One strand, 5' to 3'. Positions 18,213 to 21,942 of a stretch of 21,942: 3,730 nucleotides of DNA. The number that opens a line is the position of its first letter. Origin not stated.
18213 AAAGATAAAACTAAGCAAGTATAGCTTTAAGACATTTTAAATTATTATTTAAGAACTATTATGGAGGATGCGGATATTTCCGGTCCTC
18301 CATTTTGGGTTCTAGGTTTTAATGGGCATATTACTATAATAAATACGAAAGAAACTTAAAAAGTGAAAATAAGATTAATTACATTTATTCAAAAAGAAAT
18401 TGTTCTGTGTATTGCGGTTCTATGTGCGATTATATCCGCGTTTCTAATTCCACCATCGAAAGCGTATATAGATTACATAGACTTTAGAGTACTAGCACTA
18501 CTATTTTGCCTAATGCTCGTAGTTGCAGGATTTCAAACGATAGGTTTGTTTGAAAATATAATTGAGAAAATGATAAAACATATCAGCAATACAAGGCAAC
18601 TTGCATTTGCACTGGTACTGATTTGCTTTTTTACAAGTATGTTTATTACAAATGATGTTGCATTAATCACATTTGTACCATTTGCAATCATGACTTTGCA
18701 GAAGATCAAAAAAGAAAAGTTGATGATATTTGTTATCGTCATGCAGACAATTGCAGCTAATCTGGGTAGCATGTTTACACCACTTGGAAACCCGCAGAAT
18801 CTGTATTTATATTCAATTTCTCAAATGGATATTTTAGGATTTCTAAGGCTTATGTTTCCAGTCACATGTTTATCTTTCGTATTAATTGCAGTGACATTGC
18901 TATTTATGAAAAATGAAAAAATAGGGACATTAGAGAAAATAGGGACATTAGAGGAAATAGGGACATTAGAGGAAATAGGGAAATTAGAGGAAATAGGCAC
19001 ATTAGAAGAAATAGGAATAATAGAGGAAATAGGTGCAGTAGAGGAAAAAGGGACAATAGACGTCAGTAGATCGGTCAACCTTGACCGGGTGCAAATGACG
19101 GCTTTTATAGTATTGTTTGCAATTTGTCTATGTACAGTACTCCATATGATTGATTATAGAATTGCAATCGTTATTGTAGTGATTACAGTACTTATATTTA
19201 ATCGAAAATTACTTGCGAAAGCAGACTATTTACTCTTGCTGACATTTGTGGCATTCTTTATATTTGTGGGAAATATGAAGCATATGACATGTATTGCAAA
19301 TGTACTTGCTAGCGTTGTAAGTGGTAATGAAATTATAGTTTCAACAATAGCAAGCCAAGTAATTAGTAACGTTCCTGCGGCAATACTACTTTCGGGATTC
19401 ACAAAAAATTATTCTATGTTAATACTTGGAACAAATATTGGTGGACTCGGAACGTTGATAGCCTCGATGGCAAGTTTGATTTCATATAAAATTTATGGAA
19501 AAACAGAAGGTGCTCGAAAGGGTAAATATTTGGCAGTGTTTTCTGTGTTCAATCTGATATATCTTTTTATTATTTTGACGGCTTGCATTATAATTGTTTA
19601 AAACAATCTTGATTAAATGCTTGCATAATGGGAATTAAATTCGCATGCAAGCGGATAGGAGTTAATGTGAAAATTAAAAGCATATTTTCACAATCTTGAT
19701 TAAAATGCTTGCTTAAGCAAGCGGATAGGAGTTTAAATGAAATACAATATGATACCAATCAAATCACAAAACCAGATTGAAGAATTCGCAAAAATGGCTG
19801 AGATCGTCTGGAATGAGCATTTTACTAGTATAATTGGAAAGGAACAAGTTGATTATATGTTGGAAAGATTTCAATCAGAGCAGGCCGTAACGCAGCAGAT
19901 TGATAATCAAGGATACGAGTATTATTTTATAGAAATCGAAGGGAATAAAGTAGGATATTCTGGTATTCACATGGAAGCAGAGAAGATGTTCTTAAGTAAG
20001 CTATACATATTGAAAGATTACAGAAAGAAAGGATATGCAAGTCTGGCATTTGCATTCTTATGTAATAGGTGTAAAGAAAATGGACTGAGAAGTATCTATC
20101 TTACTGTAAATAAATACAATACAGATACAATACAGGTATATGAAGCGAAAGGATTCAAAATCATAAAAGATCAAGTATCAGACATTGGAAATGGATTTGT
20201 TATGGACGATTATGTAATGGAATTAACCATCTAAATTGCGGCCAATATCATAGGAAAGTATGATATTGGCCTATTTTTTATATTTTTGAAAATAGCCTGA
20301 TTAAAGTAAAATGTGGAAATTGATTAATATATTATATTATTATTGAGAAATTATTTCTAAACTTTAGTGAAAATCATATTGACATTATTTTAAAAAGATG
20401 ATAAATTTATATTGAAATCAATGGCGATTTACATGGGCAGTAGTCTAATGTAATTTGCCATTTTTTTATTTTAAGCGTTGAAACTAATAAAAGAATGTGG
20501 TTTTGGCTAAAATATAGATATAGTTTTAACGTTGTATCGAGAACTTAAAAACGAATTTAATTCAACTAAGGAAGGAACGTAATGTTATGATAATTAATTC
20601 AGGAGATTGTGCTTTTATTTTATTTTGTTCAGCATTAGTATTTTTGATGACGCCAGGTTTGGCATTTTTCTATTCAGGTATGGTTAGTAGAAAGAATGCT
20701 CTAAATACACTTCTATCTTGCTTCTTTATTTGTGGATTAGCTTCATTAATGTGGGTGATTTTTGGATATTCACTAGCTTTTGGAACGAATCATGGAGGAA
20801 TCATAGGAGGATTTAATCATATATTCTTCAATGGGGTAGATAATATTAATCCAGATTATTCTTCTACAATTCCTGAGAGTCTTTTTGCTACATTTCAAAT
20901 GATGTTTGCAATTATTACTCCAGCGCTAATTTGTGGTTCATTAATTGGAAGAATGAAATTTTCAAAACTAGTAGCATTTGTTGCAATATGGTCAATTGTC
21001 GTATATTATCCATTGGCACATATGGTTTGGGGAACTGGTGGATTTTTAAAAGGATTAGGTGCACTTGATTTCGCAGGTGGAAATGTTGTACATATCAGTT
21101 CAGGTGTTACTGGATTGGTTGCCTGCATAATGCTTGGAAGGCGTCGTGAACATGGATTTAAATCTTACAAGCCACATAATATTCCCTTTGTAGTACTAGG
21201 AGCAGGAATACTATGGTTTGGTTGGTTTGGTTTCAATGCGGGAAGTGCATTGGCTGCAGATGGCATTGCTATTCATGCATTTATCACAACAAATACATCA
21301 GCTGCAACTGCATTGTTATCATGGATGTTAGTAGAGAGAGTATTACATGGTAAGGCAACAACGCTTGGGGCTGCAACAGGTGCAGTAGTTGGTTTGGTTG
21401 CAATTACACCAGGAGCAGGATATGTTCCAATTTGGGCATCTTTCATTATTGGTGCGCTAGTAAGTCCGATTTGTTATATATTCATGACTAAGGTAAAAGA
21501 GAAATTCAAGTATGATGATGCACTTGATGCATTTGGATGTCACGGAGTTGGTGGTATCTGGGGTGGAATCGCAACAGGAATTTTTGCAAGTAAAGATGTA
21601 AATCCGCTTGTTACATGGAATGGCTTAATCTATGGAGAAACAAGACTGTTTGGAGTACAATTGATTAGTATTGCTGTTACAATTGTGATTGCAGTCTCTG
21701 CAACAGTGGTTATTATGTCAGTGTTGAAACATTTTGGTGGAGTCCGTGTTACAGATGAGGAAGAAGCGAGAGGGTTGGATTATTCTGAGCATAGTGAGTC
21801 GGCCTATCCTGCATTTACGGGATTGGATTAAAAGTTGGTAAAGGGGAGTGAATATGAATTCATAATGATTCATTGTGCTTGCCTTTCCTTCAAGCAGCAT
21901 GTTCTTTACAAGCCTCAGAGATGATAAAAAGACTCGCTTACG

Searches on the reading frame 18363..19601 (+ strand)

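Call 5: search_protein_families(library=pfam, proteins=[window:18363-19601:+], max_evalue=0.001)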
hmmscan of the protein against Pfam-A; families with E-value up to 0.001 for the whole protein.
window:18363-19601:+ (412 aa): 2 families
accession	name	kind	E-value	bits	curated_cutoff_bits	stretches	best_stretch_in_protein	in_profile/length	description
PF03600.22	CitMHS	-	4.6e-30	105.3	31.9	1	17-343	16-310/336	Citrate transporter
PF00939.25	Na_sulph_symp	-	3e-05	23.7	27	1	47-178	328-461/472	Sodium:sulfate symporter transmembrane region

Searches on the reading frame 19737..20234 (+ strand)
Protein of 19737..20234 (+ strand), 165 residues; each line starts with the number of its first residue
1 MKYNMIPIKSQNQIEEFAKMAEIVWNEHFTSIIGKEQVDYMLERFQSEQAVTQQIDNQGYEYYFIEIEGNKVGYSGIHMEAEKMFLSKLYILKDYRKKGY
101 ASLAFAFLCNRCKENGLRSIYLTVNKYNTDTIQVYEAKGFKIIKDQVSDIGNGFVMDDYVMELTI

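Call 5: search_protein_families(library=pfam, proteins=[window:19737-20234:+], max_evalue=0.001)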
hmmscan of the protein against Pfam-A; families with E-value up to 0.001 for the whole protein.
window:19737-20234:+ (165 aa): 6 families
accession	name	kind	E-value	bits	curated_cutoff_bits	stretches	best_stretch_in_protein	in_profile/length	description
PF00583.31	Acetyltransf_1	-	8e-15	55.6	20.7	1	45-140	16-116/116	Acetyltransferase (GNAT) family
PF13673.13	Acetyltransf_10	-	1e-12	48.6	23.6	1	35-151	7-118/128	Acetyltransferase (GNAT) domain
PF13508.13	Acetyltransf_7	-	5.6e-09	36.7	27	1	60-141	3-83/84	Acetyltransferase (GNAT) domain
PF13302.13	Acetyltransf_3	-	2.3e-06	28.8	25.4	1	25-141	20-138/138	Acetyltransferase (GNAT) domain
PF08445.16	FR47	-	7.6e-05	23.1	22.1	1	85-144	23-81/86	FR47-like protein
PF13420.13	Acetyltransf_4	-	0.00012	22.6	24.3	1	28-146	20-140/155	Acetyltransferase (GNAT) domain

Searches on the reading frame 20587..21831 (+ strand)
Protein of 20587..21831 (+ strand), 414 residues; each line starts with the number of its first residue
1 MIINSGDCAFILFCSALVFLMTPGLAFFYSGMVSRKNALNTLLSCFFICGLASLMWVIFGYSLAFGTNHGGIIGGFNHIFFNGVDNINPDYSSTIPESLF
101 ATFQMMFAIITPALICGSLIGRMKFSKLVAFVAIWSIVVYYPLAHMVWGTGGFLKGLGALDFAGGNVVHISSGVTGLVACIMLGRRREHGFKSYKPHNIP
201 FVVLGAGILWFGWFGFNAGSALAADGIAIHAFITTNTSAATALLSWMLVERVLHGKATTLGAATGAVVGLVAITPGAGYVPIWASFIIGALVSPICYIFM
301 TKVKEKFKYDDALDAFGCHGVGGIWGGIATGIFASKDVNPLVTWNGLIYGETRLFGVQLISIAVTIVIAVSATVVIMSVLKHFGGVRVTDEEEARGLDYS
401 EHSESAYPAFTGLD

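Call 5: search_protein_families(library=pfam, proteins=[window:20587-21831:+], max_evalue=0.001)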
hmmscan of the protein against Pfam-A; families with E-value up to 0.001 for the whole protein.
window:20587-21831:+ (414 aa): 1 family
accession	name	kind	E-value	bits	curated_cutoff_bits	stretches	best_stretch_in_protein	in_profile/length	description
PF00909.26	Ammonium_transp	-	2e-122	409.2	23.2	1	9-407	1-399/399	Ammonium Transporter Family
